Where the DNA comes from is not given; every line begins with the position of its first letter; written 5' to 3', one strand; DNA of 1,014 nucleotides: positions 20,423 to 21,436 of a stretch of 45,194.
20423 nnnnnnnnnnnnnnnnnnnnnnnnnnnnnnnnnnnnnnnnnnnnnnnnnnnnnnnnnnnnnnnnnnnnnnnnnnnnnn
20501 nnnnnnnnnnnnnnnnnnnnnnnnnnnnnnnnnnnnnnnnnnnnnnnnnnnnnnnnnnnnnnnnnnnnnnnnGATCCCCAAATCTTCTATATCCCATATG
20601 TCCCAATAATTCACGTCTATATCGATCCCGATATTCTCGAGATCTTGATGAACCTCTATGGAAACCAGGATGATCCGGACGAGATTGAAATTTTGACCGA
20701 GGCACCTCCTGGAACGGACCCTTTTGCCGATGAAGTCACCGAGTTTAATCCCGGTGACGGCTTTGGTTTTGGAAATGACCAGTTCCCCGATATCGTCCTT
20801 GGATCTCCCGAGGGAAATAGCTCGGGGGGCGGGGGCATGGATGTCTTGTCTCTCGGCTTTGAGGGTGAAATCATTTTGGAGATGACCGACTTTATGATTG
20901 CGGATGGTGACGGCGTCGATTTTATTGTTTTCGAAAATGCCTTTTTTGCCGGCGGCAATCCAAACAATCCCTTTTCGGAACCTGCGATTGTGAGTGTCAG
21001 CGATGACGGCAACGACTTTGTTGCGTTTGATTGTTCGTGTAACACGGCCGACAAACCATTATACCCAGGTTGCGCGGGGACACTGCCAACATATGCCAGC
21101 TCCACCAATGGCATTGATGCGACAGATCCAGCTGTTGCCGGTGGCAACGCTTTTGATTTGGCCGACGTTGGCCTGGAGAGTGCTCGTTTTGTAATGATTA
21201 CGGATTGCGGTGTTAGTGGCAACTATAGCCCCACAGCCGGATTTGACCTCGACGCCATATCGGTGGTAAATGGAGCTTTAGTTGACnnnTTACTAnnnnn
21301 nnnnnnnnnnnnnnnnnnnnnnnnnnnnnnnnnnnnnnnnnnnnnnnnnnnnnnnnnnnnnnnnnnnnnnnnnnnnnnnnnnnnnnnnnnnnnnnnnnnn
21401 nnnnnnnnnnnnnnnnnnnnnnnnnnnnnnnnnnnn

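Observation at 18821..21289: Riboswitch-controlled 822-aa beta-propeller/Ig lipoprotein between btuB and btuF: candidate surface cobalamin-capture protein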

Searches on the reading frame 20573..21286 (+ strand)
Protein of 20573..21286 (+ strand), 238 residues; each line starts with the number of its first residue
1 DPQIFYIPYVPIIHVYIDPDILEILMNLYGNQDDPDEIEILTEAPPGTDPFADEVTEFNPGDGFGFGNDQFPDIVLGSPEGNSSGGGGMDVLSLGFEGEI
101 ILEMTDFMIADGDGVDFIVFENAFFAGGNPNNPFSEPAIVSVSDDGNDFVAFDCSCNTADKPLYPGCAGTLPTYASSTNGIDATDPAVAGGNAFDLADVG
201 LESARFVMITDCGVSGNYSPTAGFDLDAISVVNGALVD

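Call 36: predict_structure(alignment_id=A2)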
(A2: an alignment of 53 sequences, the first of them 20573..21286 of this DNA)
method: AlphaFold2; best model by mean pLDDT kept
length: 238 residues; sequences in the alignment: 53
mean_pLDDT: 89.8   pTM: 0.83
mean pLDDT of the five models: 89.8, 89.0, 89.1, 88.6, 88.5
residues with pLDDT >= 90: 185; 70-90: 26; 50-70: 13; < 50: 14
segments of 3 or more residues with pLDDT < 50: 1-14
pLDDT, mean of each block of 10 residues (from residue 1): 44 61 68 75 95 98 96 97 92 97 97 98 93 95 98 93 94 97 98 98 98 84 96 91
secondary structure, 60 per line:
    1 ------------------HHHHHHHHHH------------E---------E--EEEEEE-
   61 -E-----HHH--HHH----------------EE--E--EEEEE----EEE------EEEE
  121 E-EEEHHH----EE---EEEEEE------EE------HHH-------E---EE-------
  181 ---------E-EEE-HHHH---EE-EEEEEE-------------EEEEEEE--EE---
elements in order: H19-28 E54-59 E99-103 E108-110 E117-121 E123-125 E138-143 E192-194 H196-199 E206-211 E225-231

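Call 39: fold_search(model_id=the predicted structure, library=pdb)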
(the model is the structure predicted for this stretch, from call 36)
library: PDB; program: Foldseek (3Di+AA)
matches with E <= 10: 391; with E <= 0.001: 1
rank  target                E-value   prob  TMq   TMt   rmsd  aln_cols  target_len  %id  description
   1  8blw_B                1.7e-05  1.00  0.48  0.20  10.1       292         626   15  Vitamin B12 transporter BtuB1 with lipoprotein BtuG1 from B. theta (released 2023-08-16)
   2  4oyu_B                1.4e-03  1.00  0.39  0.49   6.2       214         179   11  Crystal structure of the N-terminal domains of muskelin (released 2015-02-11)
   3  4pqq                  5.1e-03  1.00  0.40  0.56   6.1       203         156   11  The crystal structure of discoidin domain from muskelin (released 2014-11-12)
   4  2kd7_MODEL_1_A        5.1e-03  1.00  0.28  0.39   6.1       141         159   12  Solution NMR structure of F5/8 type C-terminal domain of a putative chitobiase from Bacteroides thetaiotaomicr (released 2009-02-03)
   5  3f2z                  6.0e-03  1.00  0.29  0.43   5.4       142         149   15  Crystal structure of the C-terminal domain of a chitobiase (BF3579) from Bacteroides fragilis, Northeast Structural Geno (released 2008-11-18)
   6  3ggl                  6.0e-03  0.99  0.27  0.38   6.0       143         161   14  X-Ray Structure of the C-terminal domain (277-440) of Putative chitobiase from Bacteroides thetaiotaomicron. Northeast S (released 2009-03-31)
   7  8ttq_B                8.8e-03  1.00  0.38  0.17   6.3       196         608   12  Cryo-EM structure of the inner MKLN1 dimer from an autoinhibited MKLN1 tetramer (released 2024-09-11)
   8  8snp_A                8.8e-03  0.91  0.30  0.19  11.2       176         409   14  Crystal structure of mouse Netrin-1 in complex with samarium ions (released 2024-02-07)
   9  2orx                  9.3e-03  0.95  0.26  0.20   9.7       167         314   12  Structural Basis for Ligand Binding and Heparin Mediated Activation of Neuropilin (released 2007-04-03)
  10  2wuh_A                9.8e-03  0.85  0.27  0.36   9.8       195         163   14  Crystal structure of the DDR2 discoidin domain bound to a triple- helical collagen peptide (released 2009-12-29)
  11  6tdb_D                1.1e-02  0.93  0.31  0.43   9.5       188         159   12  Neuropilin2-b1 domain in a complex with the C-terminal VEGFB167 peptide (released 2020-11-18)
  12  4fi9_A                1.1e-02  0.84  0.32  0.37  18.3       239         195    8  Structure of human SUN-KASH complex (released 2012-07-18)
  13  5iyy_B                1.1e-02  0.75  0.26  0.35  11.2       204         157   10  X-ray structure of neuropilin-1 b1 domain complexed with Arg-4 ligand. (released 2017-04-05)
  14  4a44                  1.2e-02  0.97  0.29  0.46   7.4       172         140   14  CpGH89CBM32-5, from Clostridium perfringens, in complex with the Tn Antigen (released 2012-04-04)
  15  7jjc_B                1.2e-02  0.66  0.24  0.32  11.5       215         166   11  Crystal structure of neuropilin-1 b1 domain in complex with SARS-CoV-2 S1 C-end rule (CendR) peptide (released 2020-10-28)
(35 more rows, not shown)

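Call 47: search_solved_structures(query=A3, max_evalue=10, show_alignments=4)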
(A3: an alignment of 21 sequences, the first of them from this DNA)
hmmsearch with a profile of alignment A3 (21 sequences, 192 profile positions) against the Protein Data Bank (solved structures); distinct sequences matched with E-value up to 10: 0.

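Call 48: search_protein_families(library=pfam, alignment_id=A3, max_evalue=1)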
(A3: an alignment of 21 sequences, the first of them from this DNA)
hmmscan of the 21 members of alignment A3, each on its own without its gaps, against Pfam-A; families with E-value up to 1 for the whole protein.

A. member 1, seq(194 aa): 0 families

B. families by the number of members that match (of 21 scanned): 1 family
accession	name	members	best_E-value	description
PF00058.23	Ldl_recept_b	1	0.21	Low-density lipoprotein receptor repeat class B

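Call 57: search_protein_representatives(alignment_id=A3)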
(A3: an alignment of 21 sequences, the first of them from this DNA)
Query: 21 sequences, 192 profile positions. Proteins with E-value up to 0.001 (for the whole library): 4003; up to 1e-10: 1873; up to 1e-30: 641. The best 150 are listed.
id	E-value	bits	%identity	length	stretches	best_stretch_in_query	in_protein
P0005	4.7e-83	294.1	-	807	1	3-190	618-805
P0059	4.4e-78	277.9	-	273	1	3-190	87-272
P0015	1.3e-77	276.4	-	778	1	3-191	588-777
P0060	8.3e-77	273.7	-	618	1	3-189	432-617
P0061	1.5e-76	272.8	-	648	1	2-190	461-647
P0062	2.2e-74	265.8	-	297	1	3-190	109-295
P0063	3.4e-74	265.2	-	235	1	3-191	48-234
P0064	2.3e-73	262.5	-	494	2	5-184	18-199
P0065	2.4e-73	262.4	-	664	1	2-190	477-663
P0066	6.7e-73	261.0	-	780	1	3-190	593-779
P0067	9.3e-73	260.5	-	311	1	3-190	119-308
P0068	1.4e-72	260.0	-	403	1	3-190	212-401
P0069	1.9e-72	259.5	-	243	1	3-189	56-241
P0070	2.3e-72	259.2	-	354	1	3-189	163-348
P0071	4.3e-72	258.3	-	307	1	3-190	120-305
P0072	4.8e-72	258.2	-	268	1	5-186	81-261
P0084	6.5e-66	238.2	-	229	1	6-189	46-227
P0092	1.3e-64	234.0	-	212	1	4-187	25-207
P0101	4.0e-63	229.1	-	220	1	5-189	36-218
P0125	5.3e-59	215.6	-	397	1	4-187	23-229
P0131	1.1e-58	214.6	-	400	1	4-187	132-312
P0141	1.3e-57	211.2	-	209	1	6-186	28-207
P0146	1.6e-57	210.8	-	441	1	5-188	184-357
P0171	6.0e-56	205.7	-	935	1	5-187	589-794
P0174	8.7e-56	205.2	-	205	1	6-186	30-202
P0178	1.3e-55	204.6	-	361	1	3-188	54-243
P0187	2.0e-55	204.0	-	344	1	5-187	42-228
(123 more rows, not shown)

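Call 58: search_protein_families(library=ncbifam, proteins=[P0059, P0063, P0072, P0084, P0092, P0101, P0125, P0141, P0171, P0174], max_evalue=0.001)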
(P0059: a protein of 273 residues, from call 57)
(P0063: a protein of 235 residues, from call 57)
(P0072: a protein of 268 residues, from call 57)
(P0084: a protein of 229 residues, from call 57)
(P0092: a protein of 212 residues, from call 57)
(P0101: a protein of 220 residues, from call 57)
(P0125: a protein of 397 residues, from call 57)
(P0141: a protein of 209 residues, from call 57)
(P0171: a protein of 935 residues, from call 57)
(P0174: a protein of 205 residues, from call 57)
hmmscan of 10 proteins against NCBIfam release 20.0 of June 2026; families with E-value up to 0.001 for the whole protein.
P0059 (273 aa): 1 family
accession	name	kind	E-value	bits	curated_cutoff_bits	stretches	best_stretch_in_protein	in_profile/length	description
NF033170.0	lipo_LIC13355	subfamily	6.7e-09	35.3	120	1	120-193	79-155/273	LIC_13355 family lipoprotein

P0063 (235 aa): 1 family
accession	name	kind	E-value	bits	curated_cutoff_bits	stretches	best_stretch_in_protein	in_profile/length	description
NF033170.0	lipo_LIC13355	subfamily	1.4e-13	50.7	120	1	81-202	79-220/273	LIC_13355 family lipoprotein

P0072 (268 aa): 1 family
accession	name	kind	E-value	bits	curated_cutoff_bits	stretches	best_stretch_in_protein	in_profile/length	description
NF033170.0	lipo_LIC13355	subfamily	6.4e-13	48.5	120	1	112-184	79-154/273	LIC_13355 family lipoprotein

P0084 (229 aa): 1 family
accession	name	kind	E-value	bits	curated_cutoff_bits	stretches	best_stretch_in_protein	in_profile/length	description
NF033170.0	lipo_LIC13355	subfamily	5.6e-15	55.3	120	1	37-148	43-154/273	LIC_13355 family lipoprotein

P0092 (212 aa): 1 family
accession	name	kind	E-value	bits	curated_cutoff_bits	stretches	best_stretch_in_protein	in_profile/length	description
NF033170.0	lipo_LIC13355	subfamily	7.5e-11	41.7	120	1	57-130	79-155/273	LIC_13355 family lipoprotein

P0101 (220 aa): 1 family
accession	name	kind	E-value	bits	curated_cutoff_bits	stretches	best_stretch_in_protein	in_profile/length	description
NF033170.0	lipo_LIC13355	subfamily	6.1e-14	51.9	120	1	38-186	52-217/273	LIC_13355 family lipoprotein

P0125 (397 aa): 1 family
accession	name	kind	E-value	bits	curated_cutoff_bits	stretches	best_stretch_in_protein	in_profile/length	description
NF033170.0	lipo_LIC13355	subfamily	2.2e-18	66.4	120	1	56-178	80-214/273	LIC_13355 family lipoprotein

P0141 (209 aa): 1 family
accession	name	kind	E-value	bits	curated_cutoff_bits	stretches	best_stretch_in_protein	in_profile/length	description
NF033170.0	lipo_LIC13355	subfamily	3.8e-09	36.1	120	1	58-179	79-219/273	LIC_13355 family lipoprotein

P0171 (935 aa): 5 families
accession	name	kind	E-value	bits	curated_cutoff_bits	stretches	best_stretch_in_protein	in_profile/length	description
NF033170.0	lipo_LIC13355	subfamily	1.1e-16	60.9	120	1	620-744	79-215/273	LIC_13355 family lipoprotein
NF048007.1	MmpL3Stblzr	equivalog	0.00016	21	600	0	297-362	63-127/366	MmpL3/TtfA transport complex stabilizer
TIGR02276.1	beta_rpt_yvtn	repeat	0.00022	21.1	27.85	0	336-364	2-30/42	beta-propeller repeat protein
NF033206.1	ScyE_fam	subfamily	0.00033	20.3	80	0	324-371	136-183/333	ScyD/ScyE family protein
TIGR03866.1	PQQ_ABC_repeats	subfamily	0.00062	18.9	287.3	0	294-365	52-122/310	PQQ-dependent catabolism-associated beta-propeller protein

P0174 (205 aa): 1 family
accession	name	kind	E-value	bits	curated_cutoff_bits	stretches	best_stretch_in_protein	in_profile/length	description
NF033170.0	lipo_LIC13355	subfamily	1.9e-15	56.8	120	1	23-170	43-216/273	LIC_13355 family lipoprotein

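Call 59: search_protein_families(library=pfam, proteins=[P0059, P0064, P0072, P0084, P0125, P0131, P0146, P0171, P0178, P0187], max_evalue=0.01)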
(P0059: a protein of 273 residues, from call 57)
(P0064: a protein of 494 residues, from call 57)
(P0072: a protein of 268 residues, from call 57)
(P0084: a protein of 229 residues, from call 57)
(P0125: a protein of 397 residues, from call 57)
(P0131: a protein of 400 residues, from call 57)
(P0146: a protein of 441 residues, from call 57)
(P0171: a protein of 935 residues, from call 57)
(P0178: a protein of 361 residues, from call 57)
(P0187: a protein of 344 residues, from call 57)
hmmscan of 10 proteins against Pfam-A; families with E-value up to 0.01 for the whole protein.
P0059 (273 aa): 0 families

P0064 (494 aa): 1 family
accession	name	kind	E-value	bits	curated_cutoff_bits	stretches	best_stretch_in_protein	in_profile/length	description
PF18962.6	Por_Secre_tail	-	0.0035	18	27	0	440-487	18-68/75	Secretion system C-terminal sorting domain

P0072 (268 aa): 0 families

P0084 (229 aa): 0 families

P0125 (397 aa): 0 families

P0131 (400 aa): 0 families

P0146 (441 aa): 0 families

P0171 (935 aa): 3 families
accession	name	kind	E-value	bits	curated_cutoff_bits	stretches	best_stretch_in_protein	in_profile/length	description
PF21783.3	YNCE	-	7.9e-05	22.6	27.1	1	238-357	24-140/339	YNCE-like beta-propeller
PF05096.18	Glu_cyclase_2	-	0.00086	19.3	22.3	0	296-367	133-207/249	Glutamine cyclotransferase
PF24684.1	Vgb_lyase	-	0.0027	17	50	0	470-555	84-165/290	Virginiamycin B lyase family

P0178 (361 aa): 2 families
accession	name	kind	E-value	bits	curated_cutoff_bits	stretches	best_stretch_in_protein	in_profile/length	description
PF00404.24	Dockerin_1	-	1.5e-06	28.7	22.9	1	288-312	27-51/57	Dockerin type I domain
PF00036.39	EF-hand_1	-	0.0028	17.5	25.4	0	339-358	9-28/29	EF hand domain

P0187 (344 aa): 0 families

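Call 61: find_encoding_contigs(protein=P0063, flank=6000, max_places=2)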
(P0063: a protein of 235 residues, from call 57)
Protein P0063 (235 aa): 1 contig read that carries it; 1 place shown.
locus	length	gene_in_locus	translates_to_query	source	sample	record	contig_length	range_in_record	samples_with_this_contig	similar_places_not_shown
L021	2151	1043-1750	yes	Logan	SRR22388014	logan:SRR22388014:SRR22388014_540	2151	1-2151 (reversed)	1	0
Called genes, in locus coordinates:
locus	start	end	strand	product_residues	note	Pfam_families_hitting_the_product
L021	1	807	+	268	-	?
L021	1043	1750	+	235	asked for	-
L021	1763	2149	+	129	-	?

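Call 62: find_homologous_proteins(query=A3, max_evalue=0.00001)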
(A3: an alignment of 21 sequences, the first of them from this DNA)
Query A3 (21 sequences) (194 aa, profile of the alignment): 2918 proteins with E <= 0.00001 among 8000 candidates; the best 120 are listed.
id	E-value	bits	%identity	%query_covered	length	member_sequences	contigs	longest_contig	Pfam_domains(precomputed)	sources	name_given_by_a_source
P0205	3.8e-74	267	49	95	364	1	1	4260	-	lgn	-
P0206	3.1e-73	264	53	100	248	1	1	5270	-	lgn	-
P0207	6.2e-73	263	49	95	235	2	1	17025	-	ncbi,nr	ncbi:MAG: cell surface protein [Deltaproteobacteria bacterium]|nr:cell surface protein [Deltaproteob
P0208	1.0e-72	262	53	96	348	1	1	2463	-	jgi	jgi:hypothetical protein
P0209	1.2e-72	262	51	96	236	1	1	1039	-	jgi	-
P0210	1.2e-72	262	53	95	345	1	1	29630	-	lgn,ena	-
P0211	1.9e-72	261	48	97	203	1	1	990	-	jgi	jgi:hypothetical protein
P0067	2.9e-72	261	59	99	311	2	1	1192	PF22359.3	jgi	jgi:hypothetical protein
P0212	3.1e-72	260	56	94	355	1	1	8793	-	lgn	-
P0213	5.4e-72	260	55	94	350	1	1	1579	-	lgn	-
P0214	6.1e-72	260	50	95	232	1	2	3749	-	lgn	-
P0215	6.3e-72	259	48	98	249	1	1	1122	-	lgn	-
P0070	7.2e-72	259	53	95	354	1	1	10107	-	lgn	-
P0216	1.3e-71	258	47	99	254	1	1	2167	-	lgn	-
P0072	1.5e-71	258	55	95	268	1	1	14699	-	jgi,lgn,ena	-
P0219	4.1e-71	257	51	95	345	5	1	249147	-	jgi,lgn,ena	-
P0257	4.5e-68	247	55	96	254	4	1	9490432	-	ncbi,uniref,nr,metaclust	ncbi:Cell surface protein [Myxococcus hansupus]|uniref:Cell surface protein n=1 Tax=Pseudomyxococcus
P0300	2.1e-66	241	48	97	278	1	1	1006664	-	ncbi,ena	-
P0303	2.2e-66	241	53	98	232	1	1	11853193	-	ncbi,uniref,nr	ncbi:cell surface protein [Cystobacter fuscus]|uniref:cell surface protein n=1 Tax=Cystobacter fuscu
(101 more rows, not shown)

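Call 63: find_encoding_contigs(protein=P0257, flank=8000, max_places=1)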
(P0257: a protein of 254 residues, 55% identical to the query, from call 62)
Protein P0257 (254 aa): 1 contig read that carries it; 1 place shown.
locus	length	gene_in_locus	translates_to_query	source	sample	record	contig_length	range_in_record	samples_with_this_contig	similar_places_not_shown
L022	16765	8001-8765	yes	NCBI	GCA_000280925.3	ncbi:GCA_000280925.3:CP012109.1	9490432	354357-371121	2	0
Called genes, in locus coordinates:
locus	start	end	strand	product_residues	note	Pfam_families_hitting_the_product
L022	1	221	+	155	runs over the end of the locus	PF16697:Yop-YscD_cpl, PF00498:FHA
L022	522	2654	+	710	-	PF07715:Plug, PF00593:TonB_dep_Rec_b-barrel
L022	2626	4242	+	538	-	PF04885:Stig1 (weak)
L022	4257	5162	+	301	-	PF01497:Peripla_BP_2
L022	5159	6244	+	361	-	PF01032:FecCD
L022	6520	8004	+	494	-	-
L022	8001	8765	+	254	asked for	-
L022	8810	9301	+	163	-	PF00355:Rieske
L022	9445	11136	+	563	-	PF16697:Yop-YscD_cpl, PF00498:FHA, PF00211:Guanylate_cyc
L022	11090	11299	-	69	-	-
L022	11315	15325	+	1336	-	PF00069:Pkinase, PF07714:PK_Tyr_Ser-Thr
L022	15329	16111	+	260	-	PF00005:ABC_tran, PF13304:AAA_21 (faint)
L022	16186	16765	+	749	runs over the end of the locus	-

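Call 64: find_encoding_contigs(protein=P0303, flank=8000, max_places=1)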
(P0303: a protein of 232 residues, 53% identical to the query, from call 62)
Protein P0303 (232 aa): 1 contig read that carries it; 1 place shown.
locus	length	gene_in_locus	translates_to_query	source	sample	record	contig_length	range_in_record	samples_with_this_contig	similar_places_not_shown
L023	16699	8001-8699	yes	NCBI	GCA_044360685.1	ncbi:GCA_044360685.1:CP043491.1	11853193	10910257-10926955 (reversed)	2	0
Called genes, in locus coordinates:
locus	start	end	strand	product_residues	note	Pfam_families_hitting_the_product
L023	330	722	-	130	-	-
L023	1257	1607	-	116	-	PF14520:HHH_5 (faint), PF12836:HHH_3, PF00633:HHH (faint)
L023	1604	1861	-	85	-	-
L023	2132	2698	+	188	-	PF16697:Yop-YscD_cpl (weak), PF00498:FHA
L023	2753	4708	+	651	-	PF07715:Plug, PF00593:TonB_dep_Rec_b-barrel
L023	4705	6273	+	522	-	PF04885:Stig1 (weak)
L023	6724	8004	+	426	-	-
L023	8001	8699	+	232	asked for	-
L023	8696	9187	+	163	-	PF00355:Rieske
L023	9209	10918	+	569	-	PF16697:Yop-YscD_cpl, PF00498:FHA, PF01590:GAF (weak), PF00211:Guanylate_cyc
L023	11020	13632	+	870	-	PF00069:Pkinase, PF07714:PK_Tyr_Ser-Thr, PF01636:APH (faint)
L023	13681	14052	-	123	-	-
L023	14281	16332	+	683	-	PF00654:Voltage_CLC, PF00571:CBS (weak)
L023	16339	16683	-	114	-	PF11969:DcpS_C, PF01230:HIT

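Call 65: find_encoding_contigs(protein=P0219, flank=8000, max_places=1)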
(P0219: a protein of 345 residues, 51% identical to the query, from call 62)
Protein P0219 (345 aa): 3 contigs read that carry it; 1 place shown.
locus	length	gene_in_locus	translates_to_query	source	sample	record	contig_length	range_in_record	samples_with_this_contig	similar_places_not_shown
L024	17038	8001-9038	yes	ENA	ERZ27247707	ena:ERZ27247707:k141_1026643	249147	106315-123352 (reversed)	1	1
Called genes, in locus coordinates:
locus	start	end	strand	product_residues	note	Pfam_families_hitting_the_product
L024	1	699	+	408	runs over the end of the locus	PF06050:HGD-D, PF01869:BcrAD_BadFG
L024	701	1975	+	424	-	PF06050:HGD-D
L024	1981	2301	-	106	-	-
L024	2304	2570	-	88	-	PF02575:YbaB_DNA_bd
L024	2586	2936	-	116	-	-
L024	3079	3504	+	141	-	-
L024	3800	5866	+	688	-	PF07715:Plug, PF00593:TonB_dep_Rec_b-barrel, PF14905:OMP_b-brl_3 (weak)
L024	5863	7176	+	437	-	-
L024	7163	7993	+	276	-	PF01497:Peripla_BP_2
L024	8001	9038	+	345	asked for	-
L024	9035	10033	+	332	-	PF01032:FecCD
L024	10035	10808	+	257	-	PF00005:ABC_tran, PF02463:SMC_N (faint), PF13304:AAA_21 (faint)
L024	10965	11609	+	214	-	PF13103:TonB_2, PF03544:TonB_C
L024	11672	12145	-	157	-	-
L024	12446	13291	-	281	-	-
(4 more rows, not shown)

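Call 66: find_encoding_contigs(protein=P0300, flank=8000, max_places=1)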
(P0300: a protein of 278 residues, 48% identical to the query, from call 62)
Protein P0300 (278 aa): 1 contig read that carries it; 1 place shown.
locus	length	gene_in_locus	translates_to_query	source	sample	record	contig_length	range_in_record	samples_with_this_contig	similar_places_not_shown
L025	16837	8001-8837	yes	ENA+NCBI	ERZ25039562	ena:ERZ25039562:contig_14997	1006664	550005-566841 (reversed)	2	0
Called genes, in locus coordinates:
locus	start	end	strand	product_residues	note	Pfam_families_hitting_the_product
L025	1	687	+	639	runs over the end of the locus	PF04773:FecR (faint)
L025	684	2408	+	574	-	PF00069:Pkinase, PF07714:PK_Tyr_Ser-Thr, PF01636:APH (faint)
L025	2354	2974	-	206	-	PF07799:DUF1643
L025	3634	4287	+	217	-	PF13964:Beta-prop_Calicin (faint), PF01344:Kelch_1 (weak)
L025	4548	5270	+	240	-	-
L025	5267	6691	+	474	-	PF00593:TonB_dep_Rec_b-barrel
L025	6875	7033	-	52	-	-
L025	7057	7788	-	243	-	-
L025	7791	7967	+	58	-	-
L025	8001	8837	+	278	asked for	-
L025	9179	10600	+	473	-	-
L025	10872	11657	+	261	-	-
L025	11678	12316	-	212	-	-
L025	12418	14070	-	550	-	PF01266:DAO (faint), PF13450:NAD_binding_8 (weak), PF00732:GMC_oxred_N, PF05199:GMC_oxred_C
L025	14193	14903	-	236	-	PF03544:TonB_C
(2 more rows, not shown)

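Call 72: search_solved_structures(query=A4, max_evalue=10, show_alignments=3)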
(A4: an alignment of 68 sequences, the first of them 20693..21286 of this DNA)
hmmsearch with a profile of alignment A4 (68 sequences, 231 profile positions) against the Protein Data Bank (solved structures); distinct sequences matched with E-value up to 10: 2.
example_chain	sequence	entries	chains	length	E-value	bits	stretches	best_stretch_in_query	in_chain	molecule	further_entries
8blw_B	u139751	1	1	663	0.032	17.2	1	35-142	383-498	YncE family protein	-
2hdw_A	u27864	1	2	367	1.2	12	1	9-103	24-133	Hypothetical protein PA2218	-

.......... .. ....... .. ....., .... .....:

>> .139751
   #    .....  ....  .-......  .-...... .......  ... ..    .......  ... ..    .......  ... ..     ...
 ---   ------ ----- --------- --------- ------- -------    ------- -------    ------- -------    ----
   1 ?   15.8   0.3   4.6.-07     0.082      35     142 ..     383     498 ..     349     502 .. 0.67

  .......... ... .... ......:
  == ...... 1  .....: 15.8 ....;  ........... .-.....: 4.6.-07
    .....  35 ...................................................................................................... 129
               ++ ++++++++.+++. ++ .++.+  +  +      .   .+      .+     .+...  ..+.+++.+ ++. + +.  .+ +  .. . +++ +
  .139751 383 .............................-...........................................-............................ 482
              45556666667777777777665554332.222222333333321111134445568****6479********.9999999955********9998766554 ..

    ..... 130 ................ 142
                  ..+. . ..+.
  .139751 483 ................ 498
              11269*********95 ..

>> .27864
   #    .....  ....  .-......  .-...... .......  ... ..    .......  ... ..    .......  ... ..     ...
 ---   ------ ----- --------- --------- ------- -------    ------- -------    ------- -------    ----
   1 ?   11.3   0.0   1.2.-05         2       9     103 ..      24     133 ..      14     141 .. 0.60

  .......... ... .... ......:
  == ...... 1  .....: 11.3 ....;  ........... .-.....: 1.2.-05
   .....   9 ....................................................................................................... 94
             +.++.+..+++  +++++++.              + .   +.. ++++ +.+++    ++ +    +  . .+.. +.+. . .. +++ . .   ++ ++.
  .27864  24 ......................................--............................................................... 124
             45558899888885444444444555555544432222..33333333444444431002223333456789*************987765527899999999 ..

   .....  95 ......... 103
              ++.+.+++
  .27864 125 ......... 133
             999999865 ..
